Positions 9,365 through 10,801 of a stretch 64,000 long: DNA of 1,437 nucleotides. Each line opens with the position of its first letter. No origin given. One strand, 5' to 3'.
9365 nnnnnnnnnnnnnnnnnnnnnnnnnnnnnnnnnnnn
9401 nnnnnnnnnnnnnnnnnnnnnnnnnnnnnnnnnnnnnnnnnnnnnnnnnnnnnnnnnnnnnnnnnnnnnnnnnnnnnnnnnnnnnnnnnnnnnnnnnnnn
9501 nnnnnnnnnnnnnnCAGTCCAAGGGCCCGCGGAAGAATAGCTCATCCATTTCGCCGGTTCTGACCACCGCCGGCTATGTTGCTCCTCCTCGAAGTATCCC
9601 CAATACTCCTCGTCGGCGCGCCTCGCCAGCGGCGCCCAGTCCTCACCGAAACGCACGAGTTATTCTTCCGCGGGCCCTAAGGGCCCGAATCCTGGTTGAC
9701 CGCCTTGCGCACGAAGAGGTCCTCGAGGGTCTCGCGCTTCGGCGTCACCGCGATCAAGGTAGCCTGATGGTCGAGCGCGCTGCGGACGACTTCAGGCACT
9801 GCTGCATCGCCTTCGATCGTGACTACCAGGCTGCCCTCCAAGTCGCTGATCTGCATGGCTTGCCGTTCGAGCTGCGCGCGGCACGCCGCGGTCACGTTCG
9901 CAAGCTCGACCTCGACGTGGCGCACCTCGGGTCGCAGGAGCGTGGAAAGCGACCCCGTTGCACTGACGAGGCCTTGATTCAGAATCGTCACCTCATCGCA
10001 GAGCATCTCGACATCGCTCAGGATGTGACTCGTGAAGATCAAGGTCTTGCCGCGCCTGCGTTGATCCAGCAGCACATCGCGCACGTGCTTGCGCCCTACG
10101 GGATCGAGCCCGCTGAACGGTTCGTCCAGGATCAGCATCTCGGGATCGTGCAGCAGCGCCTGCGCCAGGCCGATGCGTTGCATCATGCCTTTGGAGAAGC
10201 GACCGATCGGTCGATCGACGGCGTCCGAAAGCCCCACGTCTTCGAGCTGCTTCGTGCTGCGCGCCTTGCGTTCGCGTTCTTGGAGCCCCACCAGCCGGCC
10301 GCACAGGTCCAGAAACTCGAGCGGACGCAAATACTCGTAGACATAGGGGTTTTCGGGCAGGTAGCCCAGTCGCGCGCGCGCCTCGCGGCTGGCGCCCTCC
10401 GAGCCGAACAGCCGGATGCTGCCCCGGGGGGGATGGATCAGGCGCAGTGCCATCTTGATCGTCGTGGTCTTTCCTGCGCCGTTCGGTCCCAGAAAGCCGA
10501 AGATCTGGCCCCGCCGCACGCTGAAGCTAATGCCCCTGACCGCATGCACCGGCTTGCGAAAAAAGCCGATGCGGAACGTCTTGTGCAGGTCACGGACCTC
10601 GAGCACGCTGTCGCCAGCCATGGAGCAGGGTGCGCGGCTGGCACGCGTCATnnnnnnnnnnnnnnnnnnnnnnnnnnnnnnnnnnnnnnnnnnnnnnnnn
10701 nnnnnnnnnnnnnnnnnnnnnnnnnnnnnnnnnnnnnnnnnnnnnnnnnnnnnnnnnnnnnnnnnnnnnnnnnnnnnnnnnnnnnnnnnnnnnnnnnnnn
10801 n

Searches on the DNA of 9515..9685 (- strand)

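Call 52: search_dna_similar(query=window:9515-9685:-, collection=plasmids, mode=distant, max_evalue=1, max_rows=15)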
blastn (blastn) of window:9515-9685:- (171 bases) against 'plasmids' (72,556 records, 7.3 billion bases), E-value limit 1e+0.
Records with a match: 2; places in all: 2; records where one place covers at least 80% of the query: 0.
Best place of each record, by identity: 90-95% 2.
By first word of the organism name: Streptomyces 2.
By predicted mobility (MOB-suite, as given by PLSDB): non-mobilizable 2.
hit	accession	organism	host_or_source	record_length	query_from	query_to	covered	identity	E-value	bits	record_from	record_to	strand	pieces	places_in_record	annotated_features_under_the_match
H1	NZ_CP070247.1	Streptomyces californicus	DSMZ Isolate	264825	32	59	16%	93.1%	5e-1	41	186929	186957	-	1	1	TniB family NTP-binding protein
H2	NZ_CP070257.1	Streptomyces californicus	DSMZ Isolate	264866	32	59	16%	93.1%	5e-1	41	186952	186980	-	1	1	TniB family NTP-binding protein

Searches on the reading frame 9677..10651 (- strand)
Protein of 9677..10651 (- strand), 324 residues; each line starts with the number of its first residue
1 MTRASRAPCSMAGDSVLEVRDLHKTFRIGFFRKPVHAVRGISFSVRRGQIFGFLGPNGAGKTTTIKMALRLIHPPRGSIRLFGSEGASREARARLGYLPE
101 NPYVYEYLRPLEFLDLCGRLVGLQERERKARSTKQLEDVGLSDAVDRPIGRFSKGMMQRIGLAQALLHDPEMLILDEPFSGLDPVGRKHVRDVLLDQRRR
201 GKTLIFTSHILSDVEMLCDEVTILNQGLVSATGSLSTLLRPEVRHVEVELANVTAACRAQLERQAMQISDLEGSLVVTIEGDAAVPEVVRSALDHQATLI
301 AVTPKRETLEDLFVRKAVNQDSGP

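Call 36: find_encoding_contigs(protein=window:9677-10651:-, flank=3000, max_places=6)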
Protein window:9677-10651:- (324 aa): no gene with exactly this product is on record in the collection.

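Call 40: find_homologous_proteins(query=window:9680-10651:-, max_evalue=1e-40)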
Query window:9680-10651:- (324 aa): 6263 proteins with E <= 1e-40 among 8000 candidates; the best 120 are listed.
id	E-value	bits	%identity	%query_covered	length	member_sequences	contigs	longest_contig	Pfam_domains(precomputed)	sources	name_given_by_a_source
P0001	2.3e-208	709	100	100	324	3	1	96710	PF00005.34,PF13304.13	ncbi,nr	ncbi:MAG: ABC transporter ATP-binding protein [Proteobacteria bacterium]|nr:ABC transporter ATP-bind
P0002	3.7e-131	455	68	95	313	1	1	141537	PF00005.34,PF13304.13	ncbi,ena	-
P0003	2.2e-130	453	67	94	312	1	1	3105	PF00005.34,PF13304.13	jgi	jgi:ABC-2 type transport system ATP-binding protein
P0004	2.4e-128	446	68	94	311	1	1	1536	PF00005.34,PF13304.13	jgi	-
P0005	2.1e-127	443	67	95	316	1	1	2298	PF00005.34,PF13304.13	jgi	jgi:ABC-2 type transport system ATP-binding protein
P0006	5.5e-127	442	66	95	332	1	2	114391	PF00005.34,PF13304.13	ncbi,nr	ncbi:MAG: ABC transporter ATP-binding protein [Polyangiales bacterium]|nr:ABC transporter ATP-bindin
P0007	6.1e-127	441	64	95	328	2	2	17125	PF00005.34,PF13304.13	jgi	jgi:ABC-2 type transport system ATP-binding protein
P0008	1.8e-126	440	64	95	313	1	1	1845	PF00005.34,PF13304.13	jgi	jgi:ABC-2 type transport system ATP-binding protein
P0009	1.9e-126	440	63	97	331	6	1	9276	PF00005.34,PF13304.13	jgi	jgi:ABC-2 type transport system ATP-binding protein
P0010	2.3e-126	440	65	94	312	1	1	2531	PF00005.34,PF13304.13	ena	-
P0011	3.6e-126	439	65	94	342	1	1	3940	PF00005.34,PF13304.13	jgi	jgi:ABC-2 type transport system ATP-binding protein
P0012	4.3e-126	439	67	94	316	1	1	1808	PF13732.13,PF00005.34,PF13304.13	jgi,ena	-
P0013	4.5e-126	439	61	96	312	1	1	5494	PF00005.34,PF13304.13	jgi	jgi:ABC-2 type transport system ATP-binding protein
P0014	5.1e-126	438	61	98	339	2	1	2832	PF00005.34,PF13304.13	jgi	jgi:ABC-2 type transport system ATP-binding protein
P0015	6.7e-126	438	64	96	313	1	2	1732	PF00005.34,PF13304.13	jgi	jgi:ABC-2 type transport system ATP-binding protein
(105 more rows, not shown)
